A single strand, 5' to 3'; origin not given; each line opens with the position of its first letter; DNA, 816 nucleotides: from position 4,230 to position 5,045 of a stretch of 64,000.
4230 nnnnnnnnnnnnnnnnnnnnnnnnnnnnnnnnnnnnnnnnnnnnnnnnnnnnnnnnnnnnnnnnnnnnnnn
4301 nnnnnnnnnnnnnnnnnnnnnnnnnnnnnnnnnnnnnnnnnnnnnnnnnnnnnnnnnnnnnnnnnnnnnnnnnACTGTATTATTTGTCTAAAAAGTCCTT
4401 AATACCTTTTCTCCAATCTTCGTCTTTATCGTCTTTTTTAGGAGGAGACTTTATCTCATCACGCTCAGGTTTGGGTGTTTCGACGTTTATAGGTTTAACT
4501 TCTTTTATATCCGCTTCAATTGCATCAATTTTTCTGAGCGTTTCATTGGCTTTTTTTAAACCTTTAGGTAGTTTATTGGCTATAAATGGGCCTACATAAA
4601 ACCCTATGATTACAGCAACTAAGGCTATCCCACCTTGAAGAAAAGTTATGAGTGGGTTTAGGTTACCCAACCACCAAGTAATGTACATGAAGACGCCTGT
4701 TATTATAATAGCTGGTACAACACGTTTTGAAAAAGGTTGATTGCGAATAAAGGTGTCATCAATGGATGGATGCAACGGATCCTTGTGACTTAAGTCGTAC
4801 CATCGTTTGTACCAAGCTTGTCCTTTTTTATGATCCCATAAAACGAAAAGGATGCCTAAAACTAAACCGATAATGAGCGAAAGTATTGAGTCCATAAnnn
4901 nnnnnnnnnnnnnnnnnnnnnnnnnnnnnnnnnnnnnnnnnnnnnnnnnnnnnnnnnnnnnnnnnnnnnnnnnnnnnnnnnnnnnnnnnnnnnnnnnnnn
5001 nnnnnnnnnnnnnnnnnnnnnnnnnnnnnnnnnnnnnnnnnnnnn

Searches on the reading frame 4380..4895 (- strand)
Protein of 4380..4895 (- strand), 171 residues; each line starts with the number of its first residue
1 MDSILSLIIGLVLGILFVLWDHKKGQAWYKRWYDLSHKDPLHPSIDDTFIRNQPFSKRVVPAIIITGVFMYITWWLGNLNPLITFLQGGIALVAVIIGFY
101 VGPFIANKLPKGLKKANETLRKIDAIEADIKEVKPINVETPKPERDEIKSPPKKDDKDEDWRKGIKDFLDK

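Call 4: search_protein_families(library=pfam, proteins=[window:4380-4895:-], max_evalue=1)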
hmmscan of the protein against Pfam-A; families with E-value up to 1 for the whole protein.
window:4380-4895:- (171 aa): 4 families
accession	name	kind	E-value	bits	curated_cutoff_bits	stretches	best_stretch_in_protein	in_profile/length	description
PF01925.25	TauE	-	0.013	15.6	32.6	1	62-113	176-222/237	Sulfite exporter TauE/SafE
PF02674.22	Colicin_V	-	0.022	15.2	29.3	0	7-79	27-81/144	Colicin V production protein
PF03672.18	UPF0154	-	0.026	14.9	27.1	0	92-109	2-19/60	Uncharacterised protein family (UPF0154)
PF06295.17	ZapG-like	-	0.036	14.5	33.5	0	91-131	1-41/123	Z-ring associated protein G-like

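Call 5: search_protein_families(library=ncbifam, proteins=[window:4380-4895:-], max_evalue=1)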
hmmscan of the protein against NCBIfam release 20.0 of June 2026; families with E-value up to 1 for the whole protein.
window:4380-4895:- (171 aa): 4 families
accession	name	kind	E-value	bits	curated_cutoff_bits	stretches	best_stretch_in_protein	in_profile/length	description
NF004933.0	PRK06287.1-4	equivalog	0.003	17.7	238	1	85-133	20-66/122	cobalt transport protein CbiN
NF004931.0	PRK06287.1-2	equivalog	0.012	15.8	142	1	92-133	12-52/107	cobalt transport protein CbiN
NF002138.0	PRK00977.1-2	equivalog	0.055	13.3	77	1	82-129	18-64/77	exodeoxyribonuclease VII small subunit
NF042929.1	immun_PncF_fam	subfamily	0.96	9.5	45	0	6-16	5-15/36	PncF family bacteriocin immunity protein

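Call 6: search_protein_families(library=padloc, proteins=[window:4380-4895:-], max_evalue=1)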
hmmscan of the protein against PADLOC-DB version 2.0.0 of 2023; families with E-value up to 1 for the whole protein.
window:4380-4895:- (171 aa): 0 families

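Call 37: search_protein_families(library=phrogs, proteins=[window:4380-4895:-], max_evalue=0.1)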
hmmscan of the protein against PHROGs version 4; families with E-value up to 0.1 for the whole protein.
window:4380-4895:- (171 aa): 1 family
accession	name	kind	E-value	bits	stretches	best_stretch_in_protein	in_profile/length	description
phrog_15989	-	unknown function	0.07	14.4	0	1-18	1-18/52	-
